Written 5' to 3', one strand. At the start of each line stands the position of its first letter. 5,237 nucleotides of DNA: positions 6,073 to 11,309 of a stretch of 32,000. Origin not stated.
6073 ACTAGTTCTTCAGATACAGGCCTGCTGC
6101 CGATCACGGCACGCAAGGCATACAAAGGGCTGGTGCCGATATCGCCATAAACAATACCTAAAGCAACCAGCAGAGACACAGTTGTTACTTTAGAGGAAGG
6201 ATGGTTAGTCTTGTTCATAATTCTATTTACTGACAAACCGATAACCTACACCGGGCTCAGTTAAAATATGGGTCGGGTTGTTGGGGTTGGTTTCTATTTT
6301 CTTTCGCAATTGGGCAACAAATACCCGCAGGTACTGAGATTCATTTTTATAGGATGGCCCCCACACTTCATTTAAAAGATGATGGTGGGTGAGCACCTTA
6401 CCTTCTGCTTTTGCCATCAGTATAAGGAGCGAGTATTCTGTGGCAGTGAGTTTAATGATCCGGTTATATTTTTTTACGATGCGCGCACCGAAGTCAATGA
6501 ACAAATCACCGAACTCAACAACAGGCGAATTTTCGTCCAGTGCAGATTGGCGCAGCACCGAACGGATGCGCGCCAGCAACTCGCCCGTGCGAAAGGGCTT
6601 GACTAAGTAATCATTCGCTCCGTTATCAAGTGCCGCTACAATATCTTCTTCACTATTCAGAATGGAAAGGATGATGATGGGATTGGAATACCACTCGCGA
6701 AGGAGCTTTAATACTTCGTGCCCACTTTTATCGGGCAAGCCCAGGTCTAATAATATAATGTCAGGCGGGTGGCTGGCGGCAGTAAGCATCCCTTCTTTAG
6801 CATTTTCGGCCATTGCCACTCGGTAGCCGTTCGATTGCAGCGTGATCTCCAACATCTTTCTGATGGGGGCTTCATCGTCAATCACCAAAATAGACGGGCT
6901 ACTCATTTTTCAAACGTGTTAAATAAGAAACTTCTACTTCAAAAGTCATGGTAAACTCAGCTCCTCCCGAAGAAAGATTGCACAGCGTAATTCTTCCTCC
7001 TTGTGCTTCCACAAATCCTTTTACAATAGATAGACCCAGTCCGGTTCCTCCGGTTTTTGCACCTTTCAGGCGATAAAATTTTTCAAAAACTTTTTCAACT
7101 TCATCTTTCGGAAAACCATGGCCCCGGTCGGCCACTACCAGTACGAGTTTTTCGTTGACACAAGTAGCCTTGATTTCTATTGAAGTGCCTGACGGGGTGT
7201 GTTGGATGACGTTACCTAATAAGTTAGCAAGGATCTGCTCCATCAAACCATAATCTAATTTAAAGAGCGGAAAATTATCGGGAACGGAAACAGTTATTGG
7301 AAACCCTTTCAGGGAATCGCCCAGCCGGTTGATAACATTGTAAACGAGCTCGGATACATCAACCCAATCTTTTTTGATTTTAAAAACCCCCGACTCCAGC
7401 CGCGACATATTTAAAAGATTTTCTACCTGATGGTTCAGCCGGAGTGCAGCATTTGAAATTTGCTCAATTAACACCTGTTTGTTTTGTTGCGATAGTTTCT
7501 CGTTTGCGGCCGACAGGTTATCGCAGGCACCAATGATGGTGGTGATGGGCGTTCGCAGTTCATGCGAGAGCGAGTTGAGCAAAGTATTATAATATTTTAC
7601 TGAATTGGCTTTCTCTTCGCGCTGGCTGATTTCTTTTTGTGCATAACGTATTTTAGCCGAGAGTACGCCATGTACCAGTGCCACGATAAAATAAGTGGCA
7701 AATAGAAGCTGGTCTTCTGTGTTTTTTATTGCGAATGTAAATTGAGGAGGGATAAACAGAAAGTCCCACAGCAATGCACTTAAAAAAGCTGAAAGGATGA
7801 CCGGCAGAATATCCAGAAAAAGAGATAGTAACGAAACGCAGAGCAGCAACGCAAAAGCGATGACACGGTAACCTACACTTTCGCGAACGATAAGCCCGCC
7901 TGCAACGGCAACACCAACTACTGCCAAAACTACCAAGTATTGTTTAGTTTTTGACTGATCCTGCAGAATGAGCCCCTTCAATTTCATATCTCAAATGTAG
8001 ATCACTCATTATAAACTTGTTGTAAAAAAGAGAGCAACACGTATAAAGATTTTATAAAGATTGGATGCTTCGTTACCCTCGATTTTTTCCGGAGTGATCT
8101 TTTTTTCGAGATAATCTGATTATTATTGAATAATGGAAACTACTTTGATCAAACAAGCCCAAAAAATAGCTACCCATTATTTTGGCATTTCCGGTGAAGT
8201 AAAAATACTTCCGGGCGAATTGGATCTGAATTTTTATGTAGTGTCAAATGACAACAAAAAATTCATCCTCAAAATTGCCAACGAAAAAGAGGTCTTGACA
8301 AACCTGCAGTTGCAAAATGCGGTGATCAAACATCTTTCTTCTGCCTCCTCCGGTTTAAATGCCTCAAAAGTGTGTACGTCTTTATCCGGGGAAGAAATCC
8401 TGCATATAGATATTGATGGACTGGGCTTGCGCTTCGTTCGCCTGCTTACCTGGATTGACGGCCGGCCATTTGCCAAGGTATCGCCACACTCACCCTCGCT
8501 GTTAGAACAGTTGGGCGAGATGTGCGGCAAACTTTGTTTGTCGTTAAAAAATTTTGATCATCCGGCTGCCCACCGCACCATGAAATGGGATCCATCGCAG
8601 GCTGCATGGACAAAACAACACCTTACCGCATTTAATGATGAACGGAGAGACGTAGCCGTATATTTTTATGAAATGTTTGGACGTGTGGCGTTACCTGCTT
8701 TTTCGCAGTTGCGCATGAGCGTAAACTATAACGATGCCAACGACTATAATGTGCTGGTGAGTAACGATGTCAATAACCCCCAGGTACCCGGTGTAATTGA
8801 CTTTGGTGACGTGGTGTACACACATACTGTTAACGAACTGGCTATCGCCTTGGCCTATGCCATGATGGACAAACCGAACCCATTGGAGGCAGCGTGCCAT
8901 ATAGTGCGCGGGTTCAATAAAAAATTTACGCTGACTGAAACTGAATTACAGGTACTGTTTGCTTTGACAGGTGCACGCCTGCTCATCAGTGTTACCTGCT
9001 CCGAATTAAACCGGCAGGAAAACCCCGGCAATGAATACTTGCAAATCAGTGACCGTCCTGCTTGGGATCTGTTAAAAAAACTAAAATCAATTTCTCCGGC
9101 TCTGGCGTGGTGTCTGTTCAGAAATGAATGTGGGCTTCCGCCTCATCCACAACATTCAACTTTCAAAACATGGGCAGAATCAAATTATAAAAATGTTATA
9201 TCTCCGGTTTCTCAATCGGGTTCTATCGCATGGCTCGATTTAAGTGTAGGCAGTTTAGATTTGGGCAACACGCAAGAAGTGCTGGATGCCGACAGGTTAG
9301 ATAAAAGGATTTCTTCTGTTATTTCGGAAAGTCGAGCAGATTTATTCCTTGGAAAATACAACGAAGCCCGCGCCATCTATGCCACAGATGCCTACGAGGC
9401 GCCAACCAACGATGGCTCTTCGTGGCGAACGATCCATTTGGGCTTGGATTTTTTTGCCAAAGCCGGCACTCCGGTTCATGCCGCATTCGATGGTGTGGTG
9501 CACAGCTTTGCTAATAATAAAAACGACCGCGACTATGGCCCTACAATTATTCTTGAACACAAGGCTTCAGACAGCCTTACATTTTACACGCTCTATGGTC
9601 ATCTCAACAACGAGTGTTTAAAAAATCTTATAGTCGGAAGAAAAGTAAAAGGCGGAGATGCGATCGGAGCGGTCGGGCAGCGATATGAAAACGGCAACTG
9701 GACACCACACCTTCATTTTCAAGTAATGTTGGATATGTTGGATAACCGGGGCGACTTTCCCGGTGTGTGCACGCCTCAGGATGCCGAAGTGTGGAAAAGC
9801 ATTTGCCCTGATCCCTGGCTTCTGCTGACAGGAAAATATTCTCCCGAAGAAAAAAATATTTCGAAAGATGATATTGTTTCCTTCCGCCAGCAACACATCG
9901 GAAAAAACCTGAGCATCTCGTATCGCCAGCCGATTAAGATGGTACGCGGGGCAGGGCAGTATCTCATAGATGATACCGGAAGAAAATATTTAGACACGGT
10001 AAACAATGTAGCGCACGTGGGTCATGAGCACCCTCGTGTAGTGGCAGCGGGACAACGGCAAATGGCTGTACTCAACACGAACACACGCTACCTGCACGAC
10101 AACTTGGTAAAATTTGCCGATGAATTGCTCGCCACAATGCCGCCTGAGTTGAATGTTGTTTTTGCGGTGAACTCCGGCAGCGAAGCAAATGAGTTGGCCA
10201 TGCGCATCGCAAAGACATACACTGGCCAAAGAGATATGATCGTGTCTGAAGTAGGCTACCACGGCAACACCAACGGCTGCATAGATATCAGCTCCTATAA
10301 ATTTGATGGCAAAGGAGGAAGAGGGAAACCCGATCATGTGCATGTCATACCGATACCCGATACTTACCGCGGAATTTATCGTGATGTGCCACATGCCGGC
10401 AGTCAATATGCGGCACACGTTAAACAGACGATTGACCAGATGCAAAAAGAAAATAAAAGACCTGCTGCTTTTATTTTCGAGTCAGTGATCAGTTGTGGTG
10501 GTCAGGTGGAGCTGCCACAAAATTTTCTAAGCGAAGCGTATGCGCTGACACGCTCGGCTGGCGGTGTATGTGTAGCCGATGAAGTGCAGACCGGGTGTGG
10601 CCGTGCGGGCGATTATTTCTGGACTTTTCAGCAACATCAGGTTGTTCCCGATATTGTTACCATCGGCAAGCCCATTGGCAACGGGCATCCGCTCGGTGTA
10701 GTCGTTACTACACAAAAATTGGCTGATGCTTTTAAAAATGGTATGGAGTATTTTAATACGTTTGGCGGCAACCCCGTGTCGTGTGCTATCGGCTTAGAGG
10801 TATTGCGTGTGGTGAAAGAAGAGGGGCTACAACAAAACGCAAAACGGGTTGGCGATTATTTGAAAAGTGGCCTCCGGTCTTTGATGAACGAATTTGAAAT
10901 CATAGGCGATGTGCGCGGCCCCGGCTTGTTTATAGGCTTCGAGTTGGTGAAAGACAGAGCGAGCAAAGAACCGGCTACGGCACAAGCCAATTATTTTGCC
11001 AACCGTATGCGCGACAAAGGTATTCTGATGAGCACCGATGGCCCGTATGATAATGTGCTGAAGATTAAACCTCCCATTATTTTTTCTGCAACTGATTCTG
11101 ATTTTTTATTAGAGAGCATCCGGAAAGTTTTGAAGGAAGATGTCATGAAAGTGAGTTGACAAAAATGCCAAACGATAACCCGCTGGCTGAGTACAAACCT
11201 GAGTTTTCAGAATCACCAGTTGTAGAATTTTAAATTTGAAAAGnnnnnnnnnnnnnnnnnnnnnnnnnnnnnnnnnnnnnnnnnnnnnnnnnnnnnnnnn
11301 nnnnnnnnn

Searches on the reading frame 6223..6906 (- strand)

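Call 17: search_protein_families(library=pfam, proteins=[window:6223-6906:-], max_evalue=0.001)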
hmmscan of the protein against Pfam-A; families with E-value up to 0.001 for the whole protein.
window:6223-6906:- (227 aa): 2 families
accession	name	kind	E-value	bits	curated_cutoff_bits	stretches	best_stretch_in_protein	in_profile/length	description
PF00072.30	Response_reg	-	8.9e-27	93.9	30.2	1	6-115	1-111/111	Response regulator receiver domain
PF00486.34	Trans_reg_C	-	4.1e-22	78.5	26.2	1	151-224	4-77/77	Transcriptional regulatory protein, C terminal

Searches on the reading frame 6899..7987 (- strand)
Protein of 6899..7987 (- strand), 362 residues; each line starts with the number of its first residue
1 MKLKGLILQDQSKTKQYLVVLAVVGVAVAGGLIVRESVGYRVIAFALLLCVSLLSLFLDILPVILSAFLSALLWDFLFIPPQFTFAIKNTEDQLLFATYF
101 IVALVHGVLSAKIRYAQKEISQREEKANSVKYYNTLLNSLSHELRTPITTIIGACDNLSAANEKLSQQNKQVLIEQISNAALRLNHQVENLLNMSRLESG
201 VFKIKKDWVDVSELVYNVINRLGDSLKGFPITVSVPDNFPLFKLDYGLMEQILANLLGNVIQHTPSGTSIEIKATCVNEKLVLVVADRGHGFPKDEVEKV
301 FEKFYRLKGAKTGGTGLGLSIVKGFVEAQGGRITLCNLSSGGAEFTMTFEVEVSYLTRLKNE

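Call 17: search_protein_families(library=pfam, proteins=[window:6899-7987:-], max_evalue=0.001)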
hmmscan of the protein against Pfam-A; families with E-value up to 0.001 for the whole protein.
window:6899-7987:- (362 aa): 4 families
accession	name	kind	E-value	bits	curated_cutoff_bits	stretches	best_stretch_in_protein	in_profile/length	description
PF02518.31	HATPase_c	-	1.9e-24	86.6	26.4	1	249-351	6-109/111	Histidine kinase-, DNA gyrase B-, and HSP90-like ATPase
PF13493.11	DUF4118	-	1.2e-18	67.2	28.4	1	17-123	1-107/107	Domain of unknown function (DUF4118)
PF00512.31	HisKA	-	1.1e-14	54.6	26.9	1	135-200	4-66/66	His Kinase A (phospho-acceptor) domain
PF13581.12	HATPase_c_2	-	3.1e-05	24.4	27.4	1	251-328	34-111/127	Histidine kinase-like ATPase domain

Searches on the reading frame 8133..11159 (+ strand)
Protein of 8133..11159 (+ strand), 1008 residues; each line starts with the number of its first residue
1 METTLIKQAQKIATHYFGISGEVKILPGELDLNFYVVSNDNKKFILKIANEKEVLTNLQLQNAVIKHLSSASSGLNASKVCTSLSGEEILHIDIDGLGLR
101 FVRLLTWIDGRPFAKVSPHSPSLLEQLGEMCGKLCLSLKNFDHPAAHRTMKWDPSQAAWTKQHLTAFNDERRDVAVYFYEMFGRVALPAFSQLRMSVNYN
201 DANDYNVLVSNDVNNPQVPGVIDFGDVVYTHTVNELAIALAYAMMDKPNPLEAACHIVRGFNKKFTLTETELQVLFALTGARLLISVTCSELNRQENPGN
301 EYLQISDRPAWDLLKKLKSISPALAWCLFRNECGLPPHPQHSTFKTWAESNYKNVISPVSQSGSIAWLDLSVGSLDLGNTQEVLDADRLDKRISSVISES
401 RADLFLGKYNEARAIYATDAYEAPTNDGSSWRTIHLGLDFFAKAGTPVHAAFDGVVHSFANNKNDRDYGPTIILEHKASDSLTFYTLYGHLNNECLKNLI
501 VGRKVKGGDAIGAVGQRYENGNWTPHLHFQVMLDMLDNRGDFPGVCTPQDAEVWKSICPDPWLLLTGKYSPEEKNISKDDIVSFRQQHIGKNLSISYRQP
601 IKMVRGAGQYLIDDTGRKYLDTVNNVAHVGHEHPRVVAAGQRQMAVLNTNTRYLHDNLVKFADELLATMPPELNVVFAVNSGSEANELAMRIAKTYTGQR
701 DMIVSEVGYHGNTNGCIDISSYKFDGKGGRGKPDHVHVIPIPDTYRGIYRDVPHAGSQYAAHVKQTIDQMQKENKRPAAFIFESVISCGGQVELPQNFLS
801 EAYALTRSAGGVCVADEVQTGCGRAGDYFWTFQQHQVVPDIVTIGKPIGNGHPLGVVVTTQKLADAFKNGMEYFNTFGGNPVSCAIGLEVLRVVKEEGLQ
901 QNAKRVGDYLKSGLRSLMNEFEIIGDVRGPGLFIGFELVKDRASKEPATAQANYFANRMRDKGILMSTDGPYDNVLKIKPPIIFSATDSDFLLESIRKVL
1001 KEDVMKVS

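Call 17: search_protein_families(library=pfam, proteins=[window:8133-11159:+], max_evalue=0.001)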
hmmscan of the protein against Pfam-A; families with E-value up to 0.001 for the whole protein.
window:8133-11159:+ (1008 aa): 3 families
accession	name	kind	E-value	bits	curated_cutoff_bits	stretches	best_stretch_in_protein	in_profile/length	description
PF00202.27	Aminotran_3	-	1.5e-80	271.3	30.5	1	600-1000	10-403/403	Aminotransferase class-III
PF01636.29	APH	-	9e-20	71.9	23.2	1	28-249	8-219/239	Phosphotransferase enzyme family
PF01551.29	Peptidase_M23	-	7.5e-19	68.2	28.7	1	434-532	2-88/96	Peptidase family M23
